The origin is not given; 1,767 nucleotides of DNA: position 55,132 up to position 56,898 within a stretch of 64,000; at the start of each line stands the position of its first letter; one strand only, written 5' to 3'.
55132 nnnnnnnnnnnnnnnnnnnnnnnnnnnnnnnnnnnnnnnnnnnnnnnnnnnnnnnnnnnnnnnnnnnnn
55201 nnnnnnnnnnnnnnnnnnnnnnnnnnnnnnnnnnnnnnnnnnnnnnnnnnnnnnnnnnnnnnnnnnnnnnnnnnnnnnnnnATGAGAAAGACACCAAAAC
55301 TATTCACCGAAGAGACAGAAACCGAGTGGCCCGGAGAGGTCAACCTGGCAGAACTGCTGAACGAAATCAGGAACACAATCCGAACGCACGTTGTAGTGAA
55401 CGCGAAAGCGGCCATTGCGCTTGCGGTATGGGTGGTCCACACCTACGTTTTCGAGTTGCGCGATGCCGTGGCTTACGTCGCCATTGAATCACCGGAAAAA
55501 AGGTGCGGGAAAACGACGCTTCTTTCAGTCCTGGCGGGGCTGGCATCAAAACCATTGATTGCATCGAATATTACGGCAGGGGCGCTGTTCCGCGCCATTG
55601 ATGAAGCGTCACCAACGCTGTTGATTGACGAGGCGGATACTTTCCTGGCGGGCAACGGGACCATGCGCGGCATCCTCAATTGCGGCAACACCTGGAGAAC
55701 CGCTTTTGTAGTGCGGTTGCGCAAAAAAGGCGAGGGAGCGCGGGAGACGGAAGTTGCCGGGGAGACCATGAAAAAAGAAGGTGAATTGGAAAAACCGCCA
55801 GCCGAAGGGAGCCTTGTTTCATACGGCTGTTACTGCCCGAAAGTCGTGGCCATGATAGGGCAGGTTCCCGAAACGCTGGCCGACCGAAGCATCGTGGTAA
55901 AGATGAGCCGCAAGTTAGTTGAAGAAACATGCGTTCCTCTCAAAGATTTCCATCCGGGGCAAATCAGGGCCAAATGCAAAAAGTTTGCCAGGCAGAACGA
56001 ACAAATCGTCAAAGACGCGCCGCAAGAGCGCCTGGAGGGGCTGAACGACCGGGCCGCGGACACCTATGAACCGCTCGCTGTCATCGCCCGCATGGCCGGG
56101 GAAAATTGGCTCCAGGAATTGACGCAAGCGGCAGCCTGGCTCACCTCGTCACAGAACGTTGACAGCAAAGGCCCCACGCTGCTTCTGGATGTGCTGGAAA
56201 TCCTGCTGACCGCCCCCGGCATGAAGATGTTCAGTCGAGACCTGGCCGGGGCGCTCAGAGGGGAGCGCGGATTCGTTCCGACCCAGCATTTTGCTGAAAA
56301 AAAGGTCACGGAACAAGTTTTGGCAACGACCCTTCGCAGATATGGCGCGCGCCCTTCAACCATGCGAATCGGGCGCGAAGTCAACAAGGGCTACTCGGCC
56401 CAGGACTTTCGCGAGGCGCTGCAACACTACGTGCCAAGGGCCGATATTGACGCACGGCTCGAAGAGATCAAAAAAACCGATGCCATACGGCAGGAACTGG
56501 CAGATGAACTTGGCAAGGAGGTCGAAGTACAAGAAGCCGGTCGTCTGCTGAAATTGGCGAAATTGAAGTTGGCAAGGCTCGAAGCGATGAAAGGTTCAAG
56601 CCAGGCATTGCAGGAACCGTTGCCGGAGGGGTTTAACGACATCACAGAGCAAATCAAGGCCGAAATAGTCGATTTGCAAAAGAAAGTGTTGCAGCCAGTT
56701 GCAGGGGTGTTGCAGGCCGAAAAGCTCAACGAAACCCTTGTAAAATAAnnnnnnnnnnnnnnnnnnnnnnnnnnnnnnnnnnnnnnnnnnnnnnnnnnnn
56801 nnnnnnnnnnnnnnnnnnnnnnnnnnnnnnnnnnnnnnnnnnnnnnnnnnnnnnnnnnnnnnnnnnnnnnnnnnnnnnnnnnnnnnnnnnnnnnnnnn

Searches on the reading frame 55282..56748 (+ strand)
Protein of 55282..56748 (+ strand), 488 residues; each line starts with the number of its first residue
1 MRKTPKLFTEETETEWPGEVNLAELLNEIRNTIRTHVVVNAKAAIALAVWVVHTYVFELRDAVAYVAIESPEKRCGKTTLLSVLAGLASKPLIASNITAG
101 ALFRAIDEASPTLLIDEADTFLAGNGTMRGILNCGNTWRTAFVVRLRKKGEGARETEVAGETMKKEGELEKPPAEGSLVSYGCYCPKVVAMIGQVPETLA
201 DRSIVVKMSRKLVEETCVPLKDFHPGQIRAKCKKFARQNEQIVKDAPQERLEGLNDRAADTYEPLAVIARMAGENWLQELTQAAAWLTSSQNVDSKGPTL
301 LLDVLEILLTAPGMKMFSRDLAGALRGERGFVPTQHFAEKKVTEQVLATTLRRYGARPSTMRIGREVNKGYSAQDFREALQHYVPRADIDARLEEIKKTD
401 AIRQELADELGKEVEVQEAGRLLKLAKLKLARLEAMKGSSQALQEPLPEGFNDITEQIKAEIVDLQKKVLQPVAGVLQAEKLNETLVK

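Call 7: search_protein_families(library=pfam, proteins=[window:55282-56748:+])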
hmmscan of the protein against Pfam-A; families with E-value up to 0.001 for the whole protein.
window:55282-56748:+ (488 aa): 1 family
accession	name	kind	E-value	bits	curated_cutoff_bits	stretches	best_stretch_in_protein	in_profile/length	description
PF12307.13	DUF3631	-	3.7e-20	73.3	24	1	211-383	5-182/182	Protein of unknown function (DUF3631)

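Call 64: search_protein_families(library=phrogs, proteins=[window:55282-56748:+], max_evalue=0.001)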
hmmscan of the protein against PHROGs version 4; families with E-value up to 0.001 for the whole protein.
window:55282-56748:+ (488 aa): 0 families

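Call 65: search_protein_families(library=padloc, proteins=[window:55282-56748:+], max_evalue=0.001)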
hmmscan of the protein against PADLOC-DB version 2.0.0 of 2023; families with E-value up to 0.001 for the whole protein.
window:55282-56748:+ (488 aa): 0 families

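Call 75: search_solved_structures(query=window:55282-56748:+, max_evalue=1)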
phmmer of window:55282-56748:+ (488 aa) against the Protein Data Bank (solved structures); distinct sequences matched with E-value up to 1: 1.
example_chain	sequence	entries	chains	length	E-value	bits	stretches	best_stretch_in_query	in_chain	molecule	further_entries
6h9l_A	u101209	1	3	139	0.27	13.4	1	393-475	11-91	Uncharacterized protein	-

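Call 76: search_protein_families(library=ncbifam, proteins=[window:55282-56748:+], max_evalue=0.01)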
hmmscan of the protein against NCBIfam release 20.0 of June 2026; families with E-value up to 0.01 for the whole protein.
window:55282-56748:+ (488 aa): 0 families

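Call 98: find_homologous_proteins(query=window:55282-56748:+, max_evalue=1e-10)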
Query window:55282-56748:+ (488 aa): 3424 proteins with E <= 1e-10 among 8000 candidates; the best 120 are listed.
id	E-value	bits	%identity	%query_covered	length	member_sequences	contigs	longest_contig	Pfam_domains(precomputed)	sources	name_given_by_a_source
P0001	0.0e+0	1066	100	100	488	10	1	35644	PF12307.14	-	-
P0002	1.7e-173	596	94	61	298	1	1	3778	PF12307.14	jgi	jgi:hypothetical protein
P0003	3.3e-142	493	52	91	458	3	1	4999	PF12307.14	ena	-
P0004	4.5e-142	492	60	80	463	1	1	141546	PF12307.14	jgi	jgi:hypothetical protein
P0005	3.1e-141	490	59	86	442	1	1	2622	PF12307.14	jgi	jgi:hypothetical protein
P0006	3.6e-141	489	56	85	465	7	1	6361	PF12307.14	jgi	jgi:hypothetical protein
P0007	5.0e-141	489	59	78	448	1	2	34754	PF12307.14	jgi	jgi:hypothetical protein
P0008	7.4e-141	488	58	80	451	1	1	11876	PF12307.14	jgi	jgi:hypothetical protein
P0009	2.3e-140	487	56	88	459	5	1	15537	PF12307.14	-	-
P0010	3.4e-140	486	58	79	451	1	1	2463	PF12307.14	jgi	-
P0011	6.2e-140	485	56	85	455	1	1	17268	PF12307.14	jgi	jgi:hypothetical protein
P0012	8.9e-140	485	57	82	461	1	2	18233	PF12307.14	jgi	jgi:hypothetical protein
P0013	2.0e-139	484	57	82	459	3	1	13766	PF12307.14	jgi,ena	-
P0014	3.6e-139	483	57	82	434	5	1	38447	PF12307.14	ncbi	ncbi:MAG: DUF3631 domain-containing protein [Verrucomicrobiota bacterium]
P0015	7.1e-139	482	56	88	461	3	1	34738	PF12307.14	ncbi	ncbi:MAG: DUF3631 domain-containing protein [Limisphaerales bacterium]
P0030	9.2e-136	472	51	91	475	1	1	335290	PF12307.14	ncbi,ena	-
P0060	1.7e-122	428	53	81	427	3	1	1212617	PF12307.14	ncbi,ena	-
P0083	1.1e-119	419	53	79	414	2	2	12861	PF12307.14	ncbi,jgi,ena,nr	ncbi:MAG TPA: DUF3631 domain-containing protein [Candidatus Acidoferrales bacterium]|nr:DUF3631 doma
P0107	1.1e-116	409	53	78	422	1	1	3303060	PF12307.14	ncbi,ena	-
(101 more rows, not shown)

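Call 99: find_encoding_contigs(protein=P0083, flank=6000, max_places=1)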
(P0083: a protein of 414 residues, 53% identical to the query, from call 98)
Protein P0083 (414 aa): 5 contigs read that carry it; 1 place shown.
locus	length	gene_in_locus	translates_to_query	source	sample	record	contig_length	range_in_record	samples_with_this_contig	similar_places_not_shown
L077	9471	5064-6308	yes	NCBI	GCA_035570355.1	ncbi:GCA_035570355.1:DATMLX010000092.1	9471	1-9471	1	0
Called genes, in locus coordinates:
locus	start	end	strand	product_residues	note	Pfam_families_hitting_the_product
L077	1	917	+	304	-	PF00474:SSF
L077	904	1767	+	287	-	PF01116:F_bP_aldolase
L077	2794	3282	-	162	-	-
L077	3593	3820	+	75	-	-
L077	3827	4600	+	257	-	PF01963:TraB_PrgY_gumN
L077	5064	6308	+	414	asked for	PF12307:DUF3631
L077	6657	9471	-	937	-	PF05345:He_PIG, PF00092:VWA, PF13768:VWA_3 (weak)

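Call 100: find_encoding_contigs(protein=P0107, flank=6000, max_places=1)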
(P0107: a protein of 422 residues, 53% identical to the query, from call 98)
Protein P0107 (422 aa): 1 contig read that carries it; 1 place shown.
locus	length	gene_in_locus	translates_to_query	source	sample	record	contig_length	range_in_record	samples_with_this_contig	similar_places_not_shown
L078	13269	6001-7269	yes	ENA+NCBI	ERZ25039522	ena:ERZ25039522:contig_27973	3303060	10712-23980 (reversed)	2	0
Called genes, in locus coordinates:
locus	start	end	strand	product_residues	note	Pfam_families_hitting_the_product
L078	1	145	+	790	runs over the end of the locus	-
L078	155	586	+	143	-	-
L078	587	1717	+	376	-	-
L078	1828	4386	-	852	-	PF08719:NADAR, PF24390:PRTase-CE, PF02457:DAC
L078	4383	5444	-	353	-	PF24390:PRTase-CE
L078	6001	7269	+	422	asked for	PF12307:DUF3631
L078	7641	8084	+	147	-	PF01797:Y1_Tnp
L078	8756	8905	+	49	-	-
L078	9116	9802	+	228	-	-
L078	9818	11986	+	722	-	PF00270:DEAD (faint), PF04851:ResIII (faint), PF13307:Helicase_C_2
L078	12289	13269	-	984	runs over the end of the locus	PF02837:Glyco_hydro_2_N, PF22666:Glyco_hydro_2_N2, PF21467:BetaGal_gal-bd (weak)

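Call 101: find_encoding_contigs(protein=P0060, flank=6000, max_places=1)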
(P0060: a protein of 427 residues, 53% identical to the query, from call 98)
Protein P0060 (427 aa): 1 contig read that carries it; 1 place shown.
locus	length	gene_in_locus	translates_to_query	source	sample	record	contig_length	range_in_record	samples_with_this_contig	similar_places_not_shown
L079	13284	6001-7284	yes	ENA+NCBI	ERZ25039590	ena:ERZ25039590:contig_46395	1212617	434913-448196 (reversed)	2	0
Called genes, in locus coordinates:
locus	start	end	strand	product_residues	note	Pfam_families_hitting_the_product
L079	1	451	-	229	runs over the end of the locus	-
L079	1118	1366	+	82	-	-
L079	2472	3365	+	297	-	-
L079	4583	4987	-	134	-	-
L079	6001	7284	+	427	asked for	PF12307:DUF3631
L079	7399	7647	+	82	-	-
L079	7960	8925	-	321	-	PF01745:IPT (weak), PF01715:IPPT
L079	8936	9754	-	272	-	PF01790:LGT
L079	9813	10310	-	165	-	PF11304:DUF3106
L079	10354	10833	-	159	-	-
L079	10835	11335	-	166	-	-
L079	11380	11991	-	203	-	PF07638:Sigma70_ECF (weak), PF04542:Sigma70_r2, PF08281:Sigma70_r4_2, PF04545:Sigma70_r4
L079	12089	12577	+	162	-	PF03710:GlnE (weak)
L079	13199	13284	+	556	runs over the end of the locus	PF27444:GlnD_3rd, PF01842:ACT (faint), PF01966:HD (faint), PF13291:ACT_4 (faint), PF22754:bHLH-TF_ACT-like_plant (faint), PF24931:ACT_ACR9_3rd, PF26956:ACT_ACR_D1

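Call 102: find_encoding_contigs(protein=P0030, flank=6000, max_places=1)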
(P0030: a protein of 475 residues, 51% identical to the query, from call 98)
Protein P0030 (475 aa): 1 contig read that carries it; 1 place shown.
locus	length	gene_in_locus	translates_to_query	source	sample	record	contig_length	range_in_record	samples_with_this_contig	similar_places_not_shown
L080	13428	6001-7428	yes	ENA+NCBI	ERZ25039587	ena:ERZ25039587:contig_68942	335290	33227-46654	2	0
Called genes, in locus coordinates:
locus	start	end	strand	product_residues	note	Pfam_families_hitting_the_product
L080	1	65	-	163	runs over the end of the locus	PF11848:DUF3368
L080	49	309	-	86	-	PF03683:UPF0175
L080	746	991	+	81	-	-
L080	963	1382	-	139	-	PF01047:MarR, PF12802:MarR_2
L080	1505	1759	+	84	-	-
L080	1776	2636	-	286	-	PF01738:DLH (faint), PF02129:Peptidase_S15, PF12146:Hydrolase_4, PF00561:Abhydrolase_1, PF12697:Abhydrolase_6, PF00326:Peptidase_S9, PF08840:BAAT_C (weak)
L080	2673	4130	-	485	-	PF13546:DDE_5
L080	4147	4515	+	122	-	PF20586:DUF6788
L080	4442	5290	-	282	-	-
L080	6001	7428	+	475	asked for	PF12307:DUF3631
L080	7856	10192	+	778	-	PF01011:PQQ (faint), PF13360:PQQ_2, PF13570:Beta-prop_ACSF4 (faint), PF13360:PQQ_2 (weak)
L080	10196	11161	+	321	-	PF13360:PQQ_2 (faint)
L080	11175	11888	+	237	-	PF13570:Beta-prop_ACSF4, PF13360:PQQ_2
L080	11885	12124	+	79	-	PF11755:DUF3311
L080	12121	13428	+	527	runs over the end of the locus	PF00474:SSF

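Call 116: predict_structure(alignment_id=A3)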
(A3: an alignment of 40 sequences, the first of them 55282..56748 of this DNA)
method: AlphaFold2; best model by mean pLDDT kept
length: 488 residues; sequences in the alignment: 40
mean_pLDDT: 74.9   pTM: 0.64
mean pLDDT of the five models: 74.9, 71.8, 71.3, 71.0, 70.8
residues with pLDDT >= 90: 192; 70-90: 140; 50-70: 45; < 50: 111
segments of 3 or more residues with pLDDT < 50: 1-10, 95-192
pLDDT, mean of each block of 10 residues (from residue 1): 37 81 98 93 95 84 70 73 82 50 44 34 29 29 32 37 36 35 34 54 77 73 90 94 90 85 92 97 88 67 93 95 94 88 93 91 97 92 87 89 88 90 94 93 90 92 89 72 59
secondary structure, 60 per line:
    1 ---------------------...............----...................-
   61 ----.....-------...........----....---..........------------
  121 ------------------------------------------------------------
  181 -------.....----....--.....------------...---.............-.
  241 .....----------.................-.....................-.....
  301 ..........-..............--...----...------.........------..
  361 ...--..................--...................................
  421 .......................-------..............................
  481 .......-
elements in order: H22-36 H41-59 E65-69 H77-87 E92-95 H99-108 E188-192 H197-200 E203-207 H226-238 H240-245 H256-272 H274-294 H296-310 E315-317 H318-325 H344-352 E359-363 E366-372 H373-383 H386-443 H451-487

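Call 118: fold_search(model_id=the predicted structure, library=pdb)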
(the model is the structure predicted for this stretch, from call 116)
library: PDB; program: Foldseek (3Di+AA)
matches with E <= 10: 144; with E <= 0.001: 0
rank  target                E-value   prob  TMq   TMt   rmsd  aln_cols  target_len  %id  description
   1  5z7b_B                8.8e-02  0.75  0.13  0.27  22.2       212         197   16  Crystal structure of the VanR transcription factor in complex with vanillate (released 2018-08-29)
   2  5z7b_A                8.8e-02  0.63  0.12  0.24  22.3       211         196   16  Crystal structure of the VanR transcription factor in complex with vanillate (released 2018-08-29)
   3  5x11_F                2.2e-01  0.69  0.13  0.28  19.9       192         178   16  Crystal structure of Bacillus subtilis PadR in complex with operator DNA (released 2017-11-22)
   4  7ank_A                2.5e-01  0.09  0.09  0.09  32.6       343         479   14  Crystal structure of sarcomeric protein FATZ-1 (d91-FATZ-1 construct) in complex with half dimer of alpha-actinin-2 (released 2021-06-30)
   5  7tjj_D                2.9e-01  0.09  0.14  0.15  19.2       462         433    9  S. cerevisiae ORC bound to 84 bp ARS1 DNA and Cdc6 (state 1) with docked Orc6 N-terminal domain (released 2022-10-05)
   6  5x11_A                4.6e-01  0.38  0.13  0.29  21.2       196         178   14  Crystal structure of Bacillus subtilis PadR in complex with operator DNA (released 2017-11-22)
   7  7jgr_G                4.9e-01  0.20  0.15  0.18  14.7       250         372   11  Structure of Drosophila ORC bound to DNA (84 bp) and Cdc6 (released 2020-09-09)
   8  5x11_B                5.4e-01  0.44  0.13  0.28  20.4       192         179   16  Crystal structure of Bacillus subtilis PadR in complex with operator DNA (released 2017-11-22)
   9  5x11_D                6.0e-01  0.51  0.13  0.30  20.7       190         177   14  Crystal structure of Bacillus subtilis PadR in complex with operator DNA (released 2017-11-22)
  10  5j47                  6.0e-01  0.10  0.14  0.18  16.1       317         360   12  The X-ray structure of Inhibitor Bound to JCV Helicase (released 2016-07-20)
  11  5wmh_C                6.3e-01  0.04  0.12  0.14  17.2       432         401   10  Arabidopsis thaliana prephenate aminotransferase (released 2018-08-08)
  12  5meb_A                8.5e-01  0.33  0.12  0.37  11.6       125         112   12  Crystal structure of yeast Cdt1 C-terminal domain (released 2017-05-17)
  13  5x11_H                8.5e-01  0.33  0.12  0.28  20.6       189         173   16  Crystal structure of Bacillus subtilis PadR in complex with operator DNA (released 2017-11-22)
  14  8ioi_A                8.5e-01  0.23  0.12  0.25  16.9       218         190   14  Crystal Structure of PadR- family transcriptional regulator Rv1176c from Mycobacterium tuberculosis H37Rv. (released 2024-03-13)
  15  4i4l_B                8.9e-01  0.44  0.14  0.21   4.3        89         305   25  Crystal Structure of Nucleotide-Bound W-W-W ClpX Hexamer (released 2013-05-15)
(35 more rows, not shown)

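Call 119: search_dna_similar(query=window:55282-56748:+, collection=plasmids, mode=protein, max_evalue=1e-10, max_rows=12)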
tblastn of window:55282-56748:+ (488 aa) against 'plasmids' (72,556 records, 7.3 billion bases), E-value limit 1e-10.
Records with a match: 3; places in all: 3; records where one place covers at least 80% of the query: 0.
Best place of each record, by identity: <60% 3.
By first word of the organism name: Streptomyces 2; Nonomuraea 1.
By predicted mobility (MOB-suite, as given by PLSDB): non-mobilizable 3.
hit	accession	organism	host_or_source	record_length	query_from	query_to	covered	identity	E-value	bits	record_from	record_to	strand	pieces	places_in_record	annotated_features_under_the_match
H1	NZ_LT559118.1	Nonomuraea gerenzanensis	-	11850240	23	385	74%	28.7%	1e-30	134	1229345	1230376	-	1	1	none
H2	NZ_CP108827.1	Streptomyces sp. NBC_00859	-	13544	19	383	75%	26.2%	2e-22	108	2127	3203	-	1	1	DUF3631 domain-containing protein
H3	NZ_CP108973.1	Streptomyces longwoodensis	-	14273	20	297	57%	29.0%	3e-21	105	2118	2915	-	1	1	DUF3631 domain-containing protein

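Call 120: search_dna_similar(query=window:55282-56748:+, collection=phages, mode=protein, max_evalue=1e-10, max_rows=12)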
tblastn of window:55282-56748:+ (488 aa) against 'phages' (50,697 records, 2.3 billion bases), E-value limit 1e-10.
Records with a match: 1; places in all: 1; records where one place covers at least 80% of the query: 0.
Best place of each record, by identity: <60% 1.
By first word of the organism name: Pseudomonas 1.
By host as written in the record: Pseudomonas aeruginosa 1.
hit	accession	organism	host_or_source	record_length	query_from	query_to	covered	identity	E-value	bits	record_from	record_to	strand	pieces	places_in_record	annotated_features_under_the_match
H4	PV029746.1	Pseudomonas phage Phipami28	Pseudomonas aeruginosa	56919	10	384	77%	32.2%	9e-47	180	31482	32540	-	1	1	hypothetical protein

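Call 121: get_annotated_region(hit=H2, flank=6500)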
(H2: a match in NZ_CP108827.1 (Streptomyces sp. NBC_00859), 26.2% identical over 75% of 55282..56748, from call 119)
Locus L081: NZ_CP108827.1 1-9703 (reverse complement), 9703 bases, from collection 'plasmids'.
description: Streptomyces sp. NBC_00859 plasmid unnamed1, complete sequence
organism: Streptomyces sp. NBC_00859 (NCBI taxid 2903682)
taxonomy: Bacteria; Actinomycetota; Actinomycetes; Kitasatosporales; Streptomycetaceae; Streptomyces; Streptomyces sp. NBC 00859
host: -; source: -; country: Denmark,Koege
typing (MOB-suite, as given by PLSDB): non-mobilizable
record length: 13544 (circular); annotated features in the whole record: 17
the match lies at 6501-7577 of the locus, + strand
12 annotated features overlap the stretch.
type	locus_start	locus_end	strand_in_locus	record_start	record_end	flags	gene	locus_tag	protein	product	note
CDS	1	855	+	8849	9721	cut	-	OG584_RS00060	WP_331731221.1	protein spdB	-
CDS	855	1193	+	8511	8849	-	-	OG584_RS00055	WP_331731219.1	RRQRL motif-containing zinc-binding protein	-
CDS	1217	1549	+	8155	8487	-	-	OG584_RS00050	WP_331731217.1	hypothetical protein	-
CDS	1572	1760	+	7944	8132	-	-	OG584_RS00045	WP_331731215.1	hypothetical protein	-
CDS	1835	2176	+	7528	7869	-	-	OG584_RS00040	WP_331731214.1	DUF6257 family protein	-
CDS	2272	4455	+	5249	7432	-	-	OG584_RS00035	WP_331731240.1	FtsK/SpoIIIE domain-containing protein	-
CDS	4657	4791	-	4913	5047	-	-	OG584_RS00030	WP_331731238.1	hypothetical protein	-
CDS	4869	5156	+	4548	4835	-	-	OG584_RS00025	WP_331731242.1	hypothetical protein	-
CDS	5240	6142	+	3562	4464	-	-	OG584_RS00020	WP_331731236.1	bifunctional DNA primase/polymerase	-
CDS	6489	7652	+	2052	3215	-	-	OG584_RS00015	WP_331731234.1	DUF3631 domain-containing protein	-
CDS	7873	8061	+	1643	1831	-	-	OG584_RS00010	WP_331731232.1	helix-turn-helix domain-containing protein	-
CDS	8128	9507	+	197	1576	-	-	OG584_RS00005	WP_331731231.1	site-specific integrase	GO:0015074 - DNA integration [Evidence IEA]; GO:0006310 - DNA recombination [Evidence IEA]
